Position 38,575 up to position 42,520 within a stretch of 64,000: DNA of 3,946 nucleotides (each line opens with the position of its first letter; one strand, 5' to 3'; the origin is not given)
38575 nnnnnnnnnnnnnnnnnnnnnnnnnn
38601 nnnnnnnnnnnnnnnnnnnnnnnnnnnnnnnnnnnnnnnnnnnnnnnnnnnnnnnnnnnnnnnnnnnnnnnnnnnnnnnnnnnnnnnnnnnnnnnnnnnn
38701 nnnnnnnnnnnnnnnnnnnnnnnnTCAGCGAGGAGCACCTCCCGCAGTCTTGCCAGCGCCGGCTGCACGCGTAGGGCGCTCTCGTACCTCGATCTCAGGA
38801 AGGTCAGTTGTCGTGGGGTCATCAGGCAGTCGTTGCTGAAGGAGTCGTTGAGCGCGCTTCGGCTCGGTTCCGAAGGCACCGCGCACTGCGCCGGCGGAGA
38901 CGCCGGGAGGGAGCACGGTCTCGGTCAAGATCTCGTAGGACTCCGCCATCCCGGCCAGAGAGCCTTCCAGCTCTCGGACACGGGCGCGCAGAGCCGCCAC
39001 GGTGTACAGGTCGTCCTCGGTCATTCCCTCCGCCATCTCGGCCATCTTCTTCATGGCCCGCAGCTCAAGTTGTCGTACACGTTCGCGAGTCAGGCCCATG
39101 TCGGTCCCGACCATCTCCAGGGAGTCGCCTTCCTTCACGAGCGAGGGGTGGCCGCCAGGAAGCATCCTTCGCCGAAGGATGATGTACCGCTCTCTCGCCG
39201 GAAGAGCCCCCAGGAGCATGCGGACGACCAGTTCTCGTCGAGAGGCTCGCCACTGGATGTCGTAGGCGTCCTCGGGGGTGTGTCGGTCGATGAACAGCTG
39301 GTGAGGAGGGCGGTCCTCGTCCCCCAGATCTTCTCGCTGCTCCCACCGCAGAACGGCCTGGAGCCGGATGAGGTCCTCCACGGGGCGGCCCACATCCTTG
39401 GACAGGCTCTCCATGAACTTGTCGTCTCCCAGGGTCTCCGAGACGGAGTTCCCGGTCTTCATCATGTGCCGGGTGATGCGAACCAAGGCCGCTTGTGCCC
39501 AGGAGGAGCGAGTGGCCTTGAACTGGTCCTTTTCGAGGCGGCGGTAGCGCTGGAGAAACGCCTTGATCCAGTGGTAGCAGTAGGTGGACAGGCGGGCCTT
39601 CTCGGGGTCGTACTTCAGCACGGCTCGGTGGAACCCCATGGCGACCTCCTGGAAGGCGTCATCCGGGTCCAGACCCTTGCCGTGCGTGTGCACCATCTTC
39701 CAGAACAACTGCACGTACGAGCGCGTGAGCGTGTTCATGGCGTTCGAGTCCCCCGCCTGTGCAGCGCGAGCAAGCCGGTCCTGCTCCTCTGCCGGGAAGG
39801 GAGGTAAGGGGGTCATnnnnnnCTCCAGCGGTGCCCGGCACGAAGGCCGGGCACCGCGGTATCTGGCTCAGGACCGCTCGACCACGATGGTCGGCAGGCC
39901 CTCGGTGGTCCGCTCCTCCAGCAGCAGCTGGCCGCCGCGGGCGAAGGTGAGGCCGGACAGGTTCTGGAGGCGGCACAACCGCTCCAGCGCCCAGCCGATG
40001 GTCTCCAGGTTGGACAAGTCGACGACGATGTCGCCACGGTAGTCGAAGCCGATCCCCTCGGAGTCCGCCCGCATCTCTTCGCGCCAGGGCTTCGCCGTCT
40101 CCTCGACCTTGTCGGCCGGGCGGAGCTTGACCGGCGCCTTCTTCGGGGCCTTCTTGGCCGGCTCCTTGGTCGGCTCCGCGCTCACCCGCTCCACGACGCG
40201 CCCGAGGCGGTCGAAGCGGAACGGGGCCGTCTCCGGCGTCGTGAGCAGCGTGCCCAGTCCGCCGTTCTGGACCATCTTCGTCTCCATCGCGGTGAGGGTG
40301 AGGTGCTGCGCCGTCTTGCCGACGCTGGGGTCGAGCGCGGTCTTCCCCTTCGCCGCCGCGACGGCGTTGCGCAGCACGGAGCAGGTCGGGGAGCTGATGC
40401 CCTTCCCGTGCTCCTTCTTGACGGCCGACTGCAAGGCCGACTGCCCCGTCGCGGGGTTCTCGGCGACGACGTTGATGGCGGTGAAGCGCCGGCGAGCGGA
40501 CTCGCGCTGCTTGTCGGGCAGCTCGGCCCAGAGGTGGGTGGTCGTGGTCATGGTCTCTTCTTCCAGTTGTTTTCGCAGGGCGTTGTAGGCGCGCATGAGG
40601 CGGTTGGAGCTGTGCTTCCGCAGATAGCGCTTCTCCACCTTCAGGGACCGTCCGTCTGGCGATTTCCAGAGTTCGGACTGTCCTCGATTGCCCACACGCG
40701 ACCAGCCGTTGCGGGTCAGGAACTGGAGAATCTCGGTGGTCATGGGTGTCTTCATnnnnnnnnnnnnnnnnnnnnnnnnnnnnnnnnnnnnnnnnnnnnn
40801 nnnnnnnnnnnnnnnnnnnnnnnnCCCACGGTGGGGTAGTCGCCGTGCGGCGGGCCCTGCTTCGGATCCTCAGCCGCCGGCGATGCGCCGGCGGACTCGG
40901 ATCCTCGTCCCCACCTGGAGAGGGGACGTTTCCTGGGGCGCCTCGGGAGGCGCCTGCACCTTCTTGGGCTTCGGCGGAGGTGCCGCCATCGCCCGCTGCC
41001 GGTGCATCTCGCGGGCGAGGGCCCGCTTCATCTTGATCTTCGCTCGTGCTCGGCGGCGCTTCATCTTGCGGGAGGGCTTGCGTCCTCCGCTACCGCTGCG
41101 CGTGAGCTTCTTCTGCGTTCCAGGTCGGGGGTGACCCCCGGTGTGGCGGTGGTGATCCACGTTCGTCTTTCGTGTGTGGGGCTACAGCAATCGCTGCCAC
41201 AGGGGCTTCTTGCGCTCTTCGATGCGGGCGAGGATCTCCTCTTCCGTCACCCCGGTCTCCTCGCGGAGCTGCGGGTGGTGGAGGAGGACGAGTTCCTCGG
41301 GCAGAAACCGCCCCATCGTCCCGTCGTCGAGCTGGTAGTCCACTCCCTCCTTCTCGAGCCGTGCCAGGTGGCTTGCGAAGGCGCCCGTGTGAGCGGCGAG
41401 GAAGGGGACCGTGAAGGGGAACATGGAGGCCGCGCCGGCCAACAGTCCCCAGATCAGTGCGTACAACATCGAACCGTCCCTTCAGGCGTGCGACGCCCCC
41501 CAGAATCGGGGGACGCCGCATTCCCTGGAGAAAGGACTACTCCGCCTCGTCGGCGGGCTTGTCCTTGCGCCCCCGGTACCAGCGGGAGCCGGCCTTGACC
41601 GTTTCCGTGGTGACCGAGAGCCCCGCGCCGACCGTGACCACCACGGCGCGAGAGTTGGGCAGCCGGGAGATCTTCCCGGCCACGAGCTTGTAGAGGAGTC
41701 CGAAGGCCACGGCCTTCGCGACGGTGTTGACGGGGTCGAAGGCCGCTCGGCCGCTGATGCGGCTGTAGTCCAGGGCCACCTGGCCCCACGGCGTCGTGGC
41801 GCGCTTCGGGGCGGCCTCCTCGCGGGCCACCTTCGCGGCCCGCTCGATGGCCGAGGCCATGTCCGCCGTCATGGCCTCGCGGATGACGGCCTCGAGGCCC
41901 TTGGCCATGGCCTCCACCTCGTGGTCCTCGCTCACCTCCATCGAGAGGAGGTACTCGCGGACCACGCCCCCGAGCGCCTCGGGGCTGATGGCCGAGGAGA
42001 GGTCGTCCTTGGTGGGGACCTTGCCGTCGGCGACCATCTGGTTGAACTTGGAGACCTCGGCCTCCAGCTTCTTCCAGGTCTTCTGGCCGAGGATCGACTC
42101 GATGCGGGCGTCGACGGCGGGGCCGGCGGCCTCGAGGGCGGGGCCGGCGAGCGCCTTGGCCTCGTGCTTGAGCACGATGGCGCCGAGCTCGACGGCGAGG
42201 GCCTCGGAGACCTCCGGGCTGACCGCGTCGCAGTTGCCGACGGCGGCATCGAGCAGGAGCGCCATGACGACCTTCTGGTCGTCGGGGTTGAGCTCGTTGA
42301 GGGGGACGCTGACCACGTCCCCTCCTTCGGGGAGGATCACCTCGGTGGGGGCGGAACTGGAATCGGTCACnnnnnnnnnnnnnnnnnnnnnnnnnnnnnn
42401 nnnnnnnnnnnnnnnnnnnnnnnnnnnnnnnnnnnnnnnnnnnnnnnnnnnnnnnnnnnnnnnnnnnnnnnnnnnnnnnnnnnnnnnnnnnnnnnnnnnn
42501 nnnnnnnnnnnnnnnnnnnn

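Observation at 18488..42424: More than 20 copies of a start-associated promoter/5'-UTR cassette: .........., then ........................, then ATG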

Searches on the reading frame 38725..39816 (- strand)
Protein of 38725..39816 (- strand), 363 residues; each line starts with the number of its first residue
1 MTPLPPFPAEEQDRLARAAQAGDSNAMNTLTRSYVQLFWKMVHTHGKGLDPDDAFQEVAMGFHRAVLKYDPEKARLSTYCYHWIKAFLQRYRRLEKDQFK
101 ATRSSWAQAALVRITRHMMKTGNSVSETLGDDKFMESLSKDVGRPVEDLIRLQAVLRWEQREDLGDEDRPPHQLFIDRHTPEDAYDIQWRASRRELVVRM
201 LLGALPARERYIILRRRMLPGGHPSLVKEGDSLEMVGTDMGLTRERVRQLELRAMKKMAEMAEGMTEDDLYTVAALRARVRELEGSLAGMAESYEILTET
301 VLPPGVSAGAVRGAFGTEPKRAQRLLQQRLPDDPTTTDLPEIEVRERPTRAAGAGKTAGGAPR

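Call 8: search_protein_families(library=pfam, proteins=[window:38725-39816:-], max_evalue=0.01)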
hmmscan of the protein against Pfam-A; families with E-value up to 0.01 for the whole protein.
window:38725-39816:- (363 aa): 2 families
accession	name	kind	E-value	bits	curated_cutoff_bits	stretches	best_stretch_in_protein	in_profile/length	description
PF04545.22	Sigma70_r4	-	8.7e-10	38.4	24.1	1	201-258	1-48/50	Sigma-70, region 4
PF04542.20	Sigma70_r2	-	1.4e-08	34.8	24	1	41-93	12-66/71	Sigma-70 region 2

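Call 9: search_dna_similar(query=window:38725-39816:-, collection=phages, mode=protein, max_rows=20)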
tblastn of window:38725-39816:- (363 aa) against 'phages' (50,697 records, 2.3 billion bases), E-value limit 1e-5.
Records with a match: 33; places in all: 33; records where one place covers at least 80% of the query: 0.
Best place of each record, by identity: <60% 33.
By first word of the organism name: Bacteriophage 14; Bacillus 13; Enterococcus 2; Salmonella 1; Staphylococcus 1; Microcystis 1; Fusobacterium 1.
By host as written in the record: - 19; Bacillus thuringiensis subsp. kurstaki 3; Bacillus megaterium DSM 319 2; Homo sapiens 1; Staphylococcus aureus 1; Microcystis sp. SG03 1; Enterococcus faecalis 1; Bacillus thuringiensis serovar kurstaki 1; and 4 more.
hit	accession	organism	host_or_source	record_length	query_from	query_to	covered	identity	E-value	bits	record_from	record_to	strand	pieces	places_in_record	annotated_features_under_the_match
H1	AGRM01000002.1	Salmonella enterica subsp. houtenae str. ATCC BAA-1581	Homo sapiens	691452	5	252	68%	29.7%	1e-13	78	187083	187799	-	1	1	RNA polymerase sigma factor RpoS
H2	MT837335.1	Bacteriophage sp.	human fecal samples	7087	4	253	69%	28.6%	1e-13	78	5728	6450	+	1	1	record has no annotation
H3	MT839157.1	Bacteriophage sp.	human fecal samples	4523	4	253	69%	28.5%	6e-13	76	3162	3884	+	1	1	record has no annotation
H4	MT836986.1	Bacteriophage sp.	human fecal samples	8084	4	253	69%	28.4%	2e-11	71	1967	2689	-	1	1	record has no annotation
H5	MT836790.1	Bacteriophage sp.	human fecal samples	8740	4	253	69%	28.2%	4e-13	77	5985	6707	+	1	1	record has no annotation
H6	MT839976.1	Bacteriophage sp.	human fecal samples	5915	4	253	69%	27.5%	2e-10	68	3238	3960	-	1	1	record has no annotation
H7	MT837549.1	Bacteriophage sp.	human fecal samples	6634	4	253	69%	27.3%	9e-7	57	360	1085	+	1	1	record has no annotation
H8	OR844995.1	Staphylococcus phage SA 1306 Kay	Staphylococcus aureus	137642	7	253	68%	27.3%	1e-8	63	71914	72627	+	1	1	record has no annotation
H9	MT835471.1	Bacteriophage sp.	human fecal samples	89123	4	253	69%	26.9%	1e-8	63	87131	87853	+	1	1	record has no annotation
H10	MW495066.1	Microcystis phage MaAM05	Microcystis sp. SG03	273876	7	253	68%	27.0%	4e-7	58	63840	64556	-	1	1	rpoD: RNA polymerase sigma factor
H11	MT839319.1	Bacteriophage sp.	human fecal samples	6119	4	251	68%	26.9%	1e-10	69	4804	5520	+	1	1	record has no annotation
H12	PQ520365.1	Enterococcus phage IME_EF3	-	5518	7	253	68%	26.7%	5e-8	61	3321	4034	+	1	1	record has no annotation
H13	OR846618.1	Enterococcus phage Efs 1-1-1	Enterococcus faecalis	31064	7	253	68%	26.7%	6e-8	61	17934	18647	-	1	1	record has no annotation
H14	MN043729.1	Bacillus phage vB_BmeM-Goe8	Bacillus megaterium DSM 319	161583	11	251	66%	27.2%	5e-10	67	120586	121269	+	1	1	RNA polymerase sigma factor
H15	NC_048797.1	Bacillus phage vB_BmeM-Goe8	Bacillus megaterium DSM 319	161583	11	251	66%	27.2%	5e-10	67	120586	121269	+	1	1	RNA polymerase sigma factor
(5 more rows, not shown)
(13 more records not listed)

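Call 15: find_related_loci(query=window:38725-39816:-, collection=viral_contigs, flank=10000)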
Query window:38725-39816:- (363 aa) in viral_contigs; peptide patterns used: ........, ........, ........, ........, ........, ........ (x = any residue, [..] = any of these).
3 stretches matched a pattern, but none encodes a relative of the query by tblastn (E <= 1e-3).

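Call 16: find_homologous_proteins(query=window:38725-39816:-, max_evalue=0.00001)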
Query window:38725-39816:- (363 aa): 102 proteins with E <= 0.00001 among 8000 candidates.
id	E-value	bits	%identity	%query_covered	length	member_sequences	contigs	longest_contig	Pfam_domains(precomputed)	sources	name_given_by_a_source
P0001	3.2e-221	752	100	93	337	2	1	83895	PF04545.23,PF04542.21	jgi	-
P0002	1.0e-13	69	29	70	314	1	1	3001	PF04545.23,PF00140.26,PF04542.21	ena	-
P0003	2.3e-13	68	31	71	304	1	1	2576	PF04545.23,PF00140.26,PF04542.21,PF04539.23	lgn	-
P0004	5.5e-13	67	28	71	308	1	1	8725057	PF04545.23,PF00140.26,PF04542.21,PF04539.23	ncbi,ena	-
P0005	6.4e-13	67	30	75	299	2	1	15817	PF04545.23,PF00140.26,PF04542.21,PF04539.23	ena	-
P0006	1.5e-12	66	30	71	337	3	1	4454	PF04545.23,PF00140.26,PF04542.21,PF04539.23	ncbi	-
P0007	1.6e-12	65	28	71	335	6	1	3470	PF04545.23,PF00140.26,PF04542.21,PF04539.23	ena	-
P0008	1.7e-12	65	32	69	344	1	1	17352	PF04545.23,PF00140.26,PF04542.21,PF04539.23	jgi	jgi:RNA polymerase primary sigma factor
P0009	3.4e-12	64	28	71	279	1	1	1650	PF04545.23,PF00140.26,PF04542.21,PF04539.23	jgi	jgi:RNA polymerase primary sigma factor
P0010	3.8e-12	64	28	69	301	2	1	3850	PF04545.23,PF00140.26,PF04542.21,PF04539.23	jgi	jgi:RNA polymerase primary sigma factor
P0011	1.3e-11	62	27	69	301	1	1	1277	PF04545.23,PF00140.26,PF04542.21,PF04539.23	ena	-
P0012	1.5e-11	62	29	69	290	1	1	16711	PF04545.23,PF00140.26,PF04542.21,PF04539.23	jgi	jgi:RNA polymerase primary sigma factor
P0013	1.8e-11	62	29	69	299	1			PF04545.23,PF00140.26,PF04542.21,PF04539.23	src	-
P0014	2.1e-11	62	29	69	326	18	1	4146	PF04545.23,PF00140.26,PF04542.21,PF04539.23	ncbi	-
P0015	2.8e-11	61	27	69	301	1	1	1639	PF04545.23,PF00140.26,PF04542.21,PF04539.23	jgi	jgi:RNA polymerase primary sigma factor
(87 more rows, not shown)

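Call 18: find_encoding_contigs(protein=P0001, flank=10000, max_places=3)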
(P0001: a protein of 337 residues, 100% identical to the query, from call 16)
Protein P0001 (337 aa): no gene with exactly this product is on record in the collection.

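Call 30: search_protein_families(library=ncbifam, proteins=[window:38725-39816:-], max_evalue=0.01)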
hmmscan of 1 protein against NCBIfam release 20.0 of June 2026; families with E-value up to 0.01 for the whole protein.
window:38725-39816:- (363 aa): 35 families (the best 25 are shown)
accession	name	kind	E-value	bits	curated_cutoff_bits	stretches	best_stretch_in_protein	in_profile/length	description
NF005693.0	PRK07500.1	equivalog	3.8e-22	78.8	315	1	10-262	24-277/289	RNA polymerase factor sigma-32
TIGR02392.1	rpoH_proteo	equivalog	6.9e-21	75.1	323.1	1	9-260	18-266/270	RNA polymerase sigma factor RpoH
TIGR02394.1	rpoS_proteo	equivalog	1.1e-20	74.3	378.7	1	8-267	29-281/285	RNA polymerase sigma factor RpoS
NF004207.0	PRK05657.1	equivalog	3e-20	72.8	394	1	8-262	72-317/329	RNA polymerase sigma factor RpoS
NF005143.0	PRK06596.1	subfamily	8.3e-20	71.4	241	1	9-262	31-281/285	RNA polymerase factor sigma-32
TIGR02937.1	sigma70-ECF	superfamily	2.8e-19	69.4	42.9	1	26-260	2-163/165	sigma-70 family RNA polymerase sigma factor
TIGR02393.1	RpoD_Cterm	equivalog_domain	1.3e-16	61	354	1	45-261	21-227/238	RNA polymerase sigma factor RpoD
NF005920.0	PRK07921.1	subfamily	2.7e-14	52.9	464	1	26-260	91-316/328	RNA polymerase sigma factor SigB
NF005785.0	PRK07598.1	equivalog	5.9e-14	51.7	554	1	46-259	197-399/415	RNA polymerase sigma factor SigC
TIGR02997.1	Sig70-cyanoRpoD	subfamily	8.5e-14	51.5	384.5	1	46-258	96-297/298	RNA polymerase sigma factor, RpoD/SigA family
NF006666.0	PRK09210.1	equivalog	9.5e-14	51.5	572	1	9-259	116-357/370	RNA polymerase sigma factor RpoD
TIGR02885.1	spore_sigF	equivalog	1.7e-11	44.4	321.45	1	16-217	2-196/231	RNA polymerase sporulation sigma factor SigF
NF004566.0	PRK05901.2-4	equivalog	2.1e-11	43.6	531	2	27-128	194-284/448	RNA polymerase sigma factor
NF041931.2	MzaA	equivalog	2.6e-11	43.1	800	1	24-258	474-701/726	MZA anti-phage system associated sigma-70 family RNA polymerase sigma factor MzaA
NF004564.0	PRK05901.2-2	equivalog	2.8e-11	42.8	617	1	24-260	247-481/500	RNA polymerase sigma factor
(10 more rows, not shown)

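Call 31: search_solved_structures(query=window:38725-39816:-, max_evalue=0.001, show_alignments=2)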
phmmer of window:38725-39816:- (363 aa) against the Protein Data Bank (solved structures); distinct sequences matched with E-value up to 0.001: 58.
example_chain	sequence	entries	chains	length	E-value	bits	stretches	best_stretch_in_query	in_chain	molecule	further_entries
5ipl_F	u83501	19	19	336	4.1e-18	69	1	5-263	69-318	RNA polymerase sigma factor RpoS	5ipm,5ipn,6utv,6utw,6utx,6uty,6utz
6omf_F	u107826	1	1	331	4.7e-18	68.8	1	5-263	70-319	RNA polymerase sigma factor RpoS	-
6uu8_FFF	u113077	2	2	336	4.7e-18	68.7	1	5-263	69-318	RNA polymerase sigma factor RpoS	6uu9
6kj6_F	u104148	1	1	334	4.9e-18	68.7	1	5-263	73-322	RNA polymerase sigma factor RpoS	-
7f0r_F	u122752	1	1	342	3.8e-17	65.8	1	7-271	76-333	RNA polymerase sigma factor RpoS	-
7vf9_F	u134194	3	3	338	5.8e-17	65.2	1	7-270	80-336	RNA polymerase sigma factor RpoS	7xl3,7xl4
8x6f_E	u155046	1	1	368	1.4e-11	47.5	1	8-260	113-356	RNA polymerase sigma factor SigA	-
7l7b_F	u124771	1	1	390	1.3e-10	44.3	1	6-260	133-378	RNA polymerase sigma factor SigA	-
1iw7_F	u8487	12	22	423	1.4e-10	44.1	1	13-259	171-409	RNA polymerase sigma-70 subunit | principal sigma factor | DNA-directed RNA polymerase sigma chain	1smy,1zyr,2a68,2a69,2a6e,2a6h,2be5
3dxj_F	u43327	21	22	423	1.4e-10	44.1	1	13-259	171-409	RNA polymerase pricipal sigma factor (RpoD); CHAIN F, P | RNA polymerase sigma factor | RNA polymerase sigma factor SigA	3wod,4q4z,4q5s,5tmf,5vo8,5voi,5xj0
5x21_F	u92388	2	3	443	1.6e-10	44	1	13-259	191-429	RNA polymerase sigma factor SigA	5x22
4g7h_F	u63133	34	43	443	1.6e-10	44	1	13-259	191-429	RNA polymerase sigma factor | DNA directed RNA polymerase sigma factor A | RNA polymerase sigma factor SigA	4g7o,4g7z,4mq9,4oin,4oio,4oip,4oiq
9ujk_F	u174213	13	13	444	1.6e-10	44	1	13-259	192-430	RNA polymerase sigma factor SigA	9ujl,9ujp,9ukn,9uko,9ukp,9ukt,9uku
9fo6_F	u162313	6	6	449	1.7e-10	43.9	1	13-259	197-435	RNA polymerase sigma factor SigA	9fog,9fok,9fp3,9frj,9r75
7ye1_F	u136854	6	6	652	5.2e-10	42.3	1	8-260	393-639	RNA polymerase sigma factor RpoD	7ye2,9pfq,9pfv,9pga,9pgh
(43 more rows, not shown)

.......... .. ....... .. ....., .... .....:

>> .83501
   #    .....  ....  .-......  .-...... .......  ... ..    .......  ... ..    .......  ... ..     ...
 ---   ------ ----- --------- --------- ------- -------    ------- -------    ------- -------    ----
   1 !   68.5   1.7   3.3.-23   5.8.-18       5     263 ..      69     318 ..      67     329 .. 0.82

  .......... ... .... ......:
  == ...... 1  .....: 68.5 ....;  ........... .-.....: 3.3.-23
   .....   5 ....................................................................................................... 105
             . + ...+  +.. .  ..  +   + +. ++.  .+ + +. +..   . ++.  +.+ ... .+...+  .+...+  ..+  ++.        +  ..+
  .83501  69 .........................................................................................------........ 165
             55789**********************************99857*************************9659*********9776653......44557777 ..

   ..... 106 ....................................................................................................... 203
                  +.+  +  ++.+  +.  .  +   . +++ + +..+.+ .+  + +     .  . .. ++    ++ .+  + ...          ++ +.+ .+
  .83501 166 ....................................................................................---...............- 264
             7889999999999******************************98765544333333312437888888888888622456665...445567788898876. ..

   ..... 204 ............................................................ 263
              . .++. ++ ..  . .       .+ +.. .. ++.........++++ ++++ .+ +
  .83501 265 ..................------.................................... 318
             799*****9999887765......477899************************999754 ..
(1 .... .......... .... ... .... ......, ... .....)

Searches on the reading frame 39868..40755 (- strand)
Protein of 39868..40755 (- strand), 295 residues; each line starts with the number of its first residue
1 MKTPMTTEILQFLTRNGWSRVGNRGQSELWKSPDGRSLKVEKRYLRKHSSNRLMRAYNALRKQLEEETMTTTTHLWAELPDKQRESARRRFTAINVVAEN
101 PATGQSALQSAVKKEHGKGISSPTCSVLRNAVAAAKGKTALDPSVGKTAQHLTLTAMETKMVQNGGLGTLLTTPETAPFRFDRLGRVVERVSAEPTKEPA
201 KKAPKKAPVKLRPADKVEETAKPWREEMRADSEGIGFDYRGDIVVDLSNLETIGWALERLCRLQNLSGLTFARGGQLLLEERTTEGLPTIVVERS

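Call 8: search_protein_families(library=pfam, proteins=[window:39868-40755:-], max_evalue=0.01)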
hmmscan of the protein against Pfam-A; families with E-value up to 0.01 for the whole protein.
window:39868-40755:- (295 aa): 0 families

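Call 70: find_homologous_proteins(query=window:39868-40755:-, max_evalue=0.00001)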
Query window:39868-40755:- (295 aa): 1 proteins with E <= 0.00001 among 8000 candidates.
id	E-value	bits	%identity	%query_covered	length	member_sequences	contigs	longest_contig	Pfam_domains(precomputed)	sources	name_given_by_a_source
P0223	1.2e-189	647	100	100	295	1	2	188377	-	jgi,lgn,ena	-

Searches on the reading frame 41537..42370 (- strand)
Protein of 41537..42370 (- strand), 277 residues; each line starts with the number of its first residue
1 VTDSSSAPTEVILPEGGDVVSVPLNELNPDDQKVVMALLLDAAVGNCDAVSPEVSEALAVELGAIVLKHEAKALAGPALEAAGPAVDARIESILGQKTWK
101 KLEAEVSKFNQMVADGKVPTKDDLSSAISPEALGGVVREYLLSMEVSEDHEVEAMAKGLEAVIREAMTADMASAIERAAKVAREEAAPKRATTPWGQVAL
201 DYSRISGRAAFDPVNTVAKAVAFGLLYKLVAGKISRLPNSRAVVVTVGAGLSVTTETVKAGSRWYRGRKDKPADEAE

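Call 8: search_protein_families(library=pfam, proteins=[window:41537-42370:-], max_evalue=0.01)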
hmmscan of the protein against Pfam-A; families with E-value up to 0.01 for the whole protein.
window:41537-42370:- (277 aa): 0 families

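Call 34: find_encoding_contigs(protein=window:41537-42370:-, flank=10000, max_places=2)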
Protein window:41537-42370:- (277 aa): 2 contigs read that carry it; 1 place shown.
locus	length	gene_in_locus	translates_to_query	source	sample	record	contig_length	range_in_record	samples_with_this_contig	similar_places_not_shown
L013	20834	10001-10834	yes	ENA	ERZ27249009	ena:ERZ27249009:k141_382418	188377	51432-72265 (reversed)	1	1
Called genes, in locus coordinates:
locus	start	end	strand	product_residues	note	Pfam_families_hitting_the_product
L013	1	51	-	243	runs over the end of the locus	PF02709:Glyco_transf_7C (weak)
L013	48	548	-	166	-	PF13489:Methyltransf_23, PF08241:Methyltransf_11 (weak)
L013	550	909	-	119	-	-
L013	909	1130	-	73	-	-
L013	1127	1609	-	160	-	-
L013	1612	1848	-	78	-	-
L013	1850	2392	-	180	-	-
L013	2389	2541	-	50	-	-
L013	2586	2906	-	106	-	-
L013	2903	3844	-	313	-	PF13539:Peptidase_M15_4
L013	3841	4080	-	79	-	-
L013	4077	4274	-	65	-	-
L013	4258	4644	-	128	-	PF00166:Cpn10 (weak)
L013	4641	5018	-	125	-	-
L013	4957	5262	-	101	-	-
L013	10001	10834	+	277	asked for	-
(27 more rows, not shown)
